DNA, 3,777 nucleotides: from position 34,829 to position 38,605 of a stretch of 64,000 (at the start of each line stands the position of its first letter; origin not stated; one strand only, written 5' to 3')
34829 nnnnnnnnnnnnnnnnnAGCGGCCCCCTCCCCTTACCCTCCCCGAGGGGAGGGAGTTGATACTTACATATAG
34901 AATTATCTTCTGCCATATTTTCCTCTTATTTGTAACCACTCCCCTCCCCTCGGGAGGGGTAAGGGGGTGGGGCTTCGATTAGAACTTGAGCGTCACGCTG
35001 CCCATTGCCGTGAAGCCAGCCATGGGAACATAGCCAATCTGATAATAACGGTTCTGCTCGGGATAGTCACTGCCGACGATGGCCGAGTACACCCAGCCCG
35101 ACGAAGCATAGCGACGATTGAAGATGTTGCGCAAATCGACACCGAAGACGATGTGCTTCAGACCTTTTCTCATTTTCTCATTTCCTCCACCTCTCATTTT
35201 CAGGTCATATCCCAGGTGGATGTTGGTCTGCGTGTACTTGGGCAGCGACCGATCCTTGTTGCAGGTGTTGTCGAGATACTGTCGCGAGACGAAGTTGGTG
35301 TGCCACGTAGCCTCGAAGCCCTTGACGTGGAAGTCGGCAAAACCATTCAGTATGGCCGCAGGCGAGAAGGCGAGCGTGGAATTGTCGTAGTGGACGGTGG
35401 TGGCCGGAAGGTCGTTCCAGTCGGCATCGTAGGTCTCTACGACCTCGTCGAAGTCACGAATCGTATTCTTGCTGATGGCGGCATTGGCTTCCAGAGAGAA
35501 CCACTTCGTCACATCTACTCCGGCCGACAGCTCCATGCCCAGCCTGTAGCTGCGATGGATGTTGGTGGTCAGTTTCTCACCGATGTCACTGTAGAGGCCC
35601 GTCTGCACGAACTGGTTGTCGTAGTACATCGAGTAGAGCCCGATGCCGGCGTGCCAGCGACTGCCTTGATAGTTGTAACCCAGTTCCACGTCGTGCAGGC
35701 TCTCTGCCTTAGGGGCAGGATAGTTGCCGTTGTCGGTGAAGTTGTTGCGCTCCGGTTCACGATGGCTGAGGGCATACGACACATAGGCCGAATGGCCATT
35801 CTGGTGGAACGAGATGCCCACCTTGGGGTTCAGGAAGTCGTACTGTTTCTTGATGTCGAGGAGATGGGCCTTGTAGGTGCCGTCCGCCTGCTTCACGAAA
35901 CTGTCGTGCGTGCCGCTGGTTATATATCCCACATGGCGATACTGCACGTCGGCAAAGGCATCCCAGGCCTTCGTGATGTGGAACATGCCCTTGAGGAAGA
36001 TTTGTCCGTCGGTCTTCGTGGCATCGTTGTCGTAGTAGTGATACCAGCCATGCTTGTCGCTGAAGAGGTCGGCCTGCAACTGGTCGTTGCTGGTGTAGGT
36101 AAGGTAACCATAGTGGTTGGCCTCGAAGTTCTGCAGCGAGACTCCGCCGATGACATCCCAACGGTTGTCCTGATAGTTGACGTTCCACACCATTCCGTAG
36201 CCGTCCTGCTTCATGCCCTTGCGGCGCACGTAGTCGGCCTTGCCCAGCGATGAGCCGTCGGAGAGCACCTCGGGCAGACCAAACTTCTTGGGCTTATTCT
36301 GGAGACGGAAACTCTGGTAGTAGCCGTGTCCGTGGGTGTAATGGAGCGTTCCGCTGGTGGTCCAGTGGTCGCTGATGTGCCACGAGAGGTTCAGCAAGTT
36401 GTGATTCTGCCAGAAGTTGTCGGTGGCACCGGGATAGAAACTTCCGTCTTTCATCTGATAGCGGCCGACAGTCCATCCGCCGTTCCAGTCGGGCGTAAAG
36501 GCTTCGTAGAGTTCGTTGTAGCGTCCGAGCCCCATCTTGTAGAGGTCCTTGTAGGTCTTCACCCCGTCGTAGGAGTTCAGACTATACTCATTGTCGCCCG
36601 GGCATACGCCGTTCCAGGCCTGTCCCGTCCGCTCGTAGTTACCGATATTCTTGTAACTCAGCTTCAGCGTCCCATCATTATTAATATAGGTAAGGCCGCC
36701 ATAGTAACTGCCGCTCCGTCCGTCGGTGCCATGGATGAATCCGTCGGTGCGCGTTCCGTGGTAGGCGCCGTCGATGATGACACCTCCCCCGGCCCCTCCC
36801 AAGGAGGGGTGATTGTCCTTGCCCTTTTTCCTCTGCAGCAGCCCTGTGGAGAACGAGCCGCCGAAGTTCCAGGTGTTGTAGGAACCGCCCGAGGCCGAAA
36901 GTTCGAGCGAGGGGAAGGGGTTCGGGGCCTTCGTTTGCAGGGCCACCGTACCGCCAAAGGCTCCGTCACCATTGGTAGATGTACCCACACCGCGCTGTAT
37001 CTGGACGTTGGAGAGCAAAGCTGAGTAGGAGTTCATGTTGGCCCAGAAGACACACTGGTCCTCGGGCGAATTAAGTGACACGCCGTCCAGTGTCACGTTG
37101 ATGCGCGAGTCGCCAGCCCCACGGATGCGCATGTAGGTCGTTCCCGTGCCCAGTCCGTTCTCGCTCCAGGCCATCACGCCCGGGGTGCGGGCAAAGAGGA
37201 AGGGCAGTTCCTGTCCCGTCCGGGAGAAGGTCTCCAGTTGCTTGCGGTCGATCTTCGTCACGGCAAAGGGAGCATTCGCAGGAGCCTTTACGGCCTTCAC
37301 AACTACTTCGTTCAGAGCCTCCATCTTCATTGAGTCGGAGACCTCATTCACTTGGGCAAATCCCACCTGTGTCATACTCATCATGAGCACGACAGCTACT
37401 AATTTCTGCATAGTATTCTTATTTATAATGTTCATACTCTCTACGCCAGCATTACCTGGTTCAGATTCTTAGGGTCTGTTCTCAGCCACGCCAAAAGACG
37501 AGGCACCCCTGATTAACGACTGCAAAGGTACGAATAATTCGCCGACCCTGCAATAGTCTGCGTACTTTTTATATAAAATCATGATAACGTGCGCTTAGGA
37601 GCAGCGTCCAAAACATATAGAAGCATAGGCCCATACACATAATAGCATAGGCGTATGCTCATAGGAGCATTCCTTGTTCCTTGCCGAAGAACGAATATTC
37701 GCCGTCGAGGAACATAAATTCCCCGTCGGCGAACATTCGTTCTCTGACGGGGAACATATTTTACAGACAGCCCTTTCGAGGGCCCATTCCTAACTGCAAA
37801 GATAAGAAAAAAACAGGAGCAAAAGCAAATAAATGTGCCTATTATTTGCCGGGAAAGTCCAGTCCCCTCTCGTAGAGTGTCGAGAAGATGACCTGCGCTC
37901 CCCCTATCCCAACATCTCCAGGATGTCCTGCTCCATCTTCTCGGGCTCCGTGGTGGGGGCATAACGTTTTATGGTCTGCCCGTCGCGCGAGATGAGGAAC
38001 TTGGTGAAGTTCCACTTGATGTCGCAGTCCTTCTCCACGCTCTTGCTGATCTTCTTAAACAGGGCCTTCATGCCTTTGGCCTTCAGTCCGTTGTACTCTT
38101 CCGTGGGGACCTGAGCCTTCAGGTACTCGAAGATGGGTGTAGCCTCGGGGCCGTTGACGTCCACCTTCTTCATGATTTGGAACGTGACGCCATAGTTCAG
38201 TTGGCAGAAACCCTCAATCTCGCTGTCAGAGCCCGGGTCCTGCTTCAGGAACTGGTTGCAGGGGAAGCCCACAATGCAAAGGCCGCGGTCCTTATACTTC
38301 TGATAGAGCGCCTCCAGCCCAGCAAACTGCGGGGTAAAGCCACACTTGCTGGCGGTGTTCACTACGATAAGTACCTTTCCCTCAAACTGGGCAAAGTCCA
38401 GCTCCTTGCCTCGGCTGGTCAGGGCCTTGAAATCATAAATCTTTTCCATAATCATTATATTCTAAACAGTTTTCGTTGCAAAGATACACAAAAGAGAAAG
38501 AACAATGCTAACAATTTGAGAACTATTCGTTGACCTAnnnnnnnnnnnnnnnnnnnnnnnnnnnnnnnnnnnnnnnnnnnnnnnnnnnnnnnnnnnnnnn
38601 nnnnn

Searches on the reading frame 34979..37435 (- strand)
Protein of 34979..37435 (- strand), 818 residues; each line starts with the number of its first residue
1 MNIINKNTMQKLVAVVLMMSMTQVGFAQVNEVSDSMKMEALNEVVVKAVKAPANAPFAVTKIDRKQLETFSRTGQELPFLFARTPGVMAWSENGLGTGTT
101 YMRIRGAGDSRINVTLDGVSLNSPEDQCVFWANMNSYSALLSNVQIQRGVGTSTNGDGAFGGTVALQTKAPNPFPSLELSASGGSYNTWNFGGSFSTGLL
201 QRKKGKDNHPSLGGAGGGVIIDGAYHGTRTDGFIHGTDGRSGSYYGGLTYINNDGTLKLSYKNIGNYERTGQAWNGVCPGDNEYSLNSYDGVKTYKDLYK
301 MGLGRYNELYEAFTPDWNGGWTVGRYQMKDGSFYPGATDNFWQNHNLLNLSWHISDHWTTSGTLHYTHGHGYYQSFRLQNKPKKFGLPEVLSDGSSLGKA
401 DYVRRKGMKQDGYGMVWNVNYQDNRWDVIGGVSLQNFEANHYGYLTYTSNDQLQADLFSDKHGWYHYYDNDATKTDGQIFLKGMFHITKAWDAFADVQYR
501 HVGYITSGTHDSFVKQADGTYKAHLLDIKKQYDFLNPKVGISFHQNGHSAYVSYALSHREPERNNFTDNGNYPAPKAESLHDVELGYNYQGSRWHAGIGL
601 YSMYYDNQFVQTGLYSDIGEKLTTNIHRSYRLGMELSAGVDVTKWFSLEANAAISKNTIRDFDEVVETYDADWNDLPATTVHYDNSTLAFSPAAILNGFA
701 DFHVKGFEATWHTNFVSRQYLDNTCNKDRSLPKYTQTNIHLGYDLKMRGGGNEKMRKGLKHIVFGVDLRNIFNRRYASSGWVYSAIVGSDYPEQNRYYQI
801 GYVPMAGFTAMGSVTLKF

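Call 85: search_protein_families(library=pfam, proteins=[window:34979-37435:-], max_evalue=0.001)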
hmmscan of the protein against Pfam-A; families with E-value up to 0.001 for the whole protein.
window:34979-37435:- (818 aa): 2 families
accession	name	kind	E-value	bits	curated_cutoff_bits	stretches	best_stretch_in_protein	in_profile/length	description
PF07715.20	Plug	-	7.2e-13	49.4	23.9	1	54-163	4-107/107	TonB-dependent Receptor Plug Domain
PF14905.12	OMP_b-brl_3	-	5.1e-06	26.2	27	1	576-667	214-305/408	Outer membrane protein beta-barrel family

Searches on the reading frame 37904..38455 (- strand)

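Call 85: search_protein_families(library=pfam, proteins=[window:37904-38455:-], max_evalue=0.001)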
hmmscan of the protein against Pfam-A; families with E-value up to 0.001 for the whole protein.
window:37904-38455:- (183 aa): 2 families
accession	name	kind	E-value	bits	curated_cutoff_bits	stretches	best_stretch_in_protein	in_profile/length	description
PF00255.25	GSHPx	-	7.1e-42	141.8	27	1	6-113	1-108/108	Glutathione peroxidase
PF00578.27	AhpC-TSA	-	0.00034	21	26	1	4-67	3-68/124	AhpC/TSA family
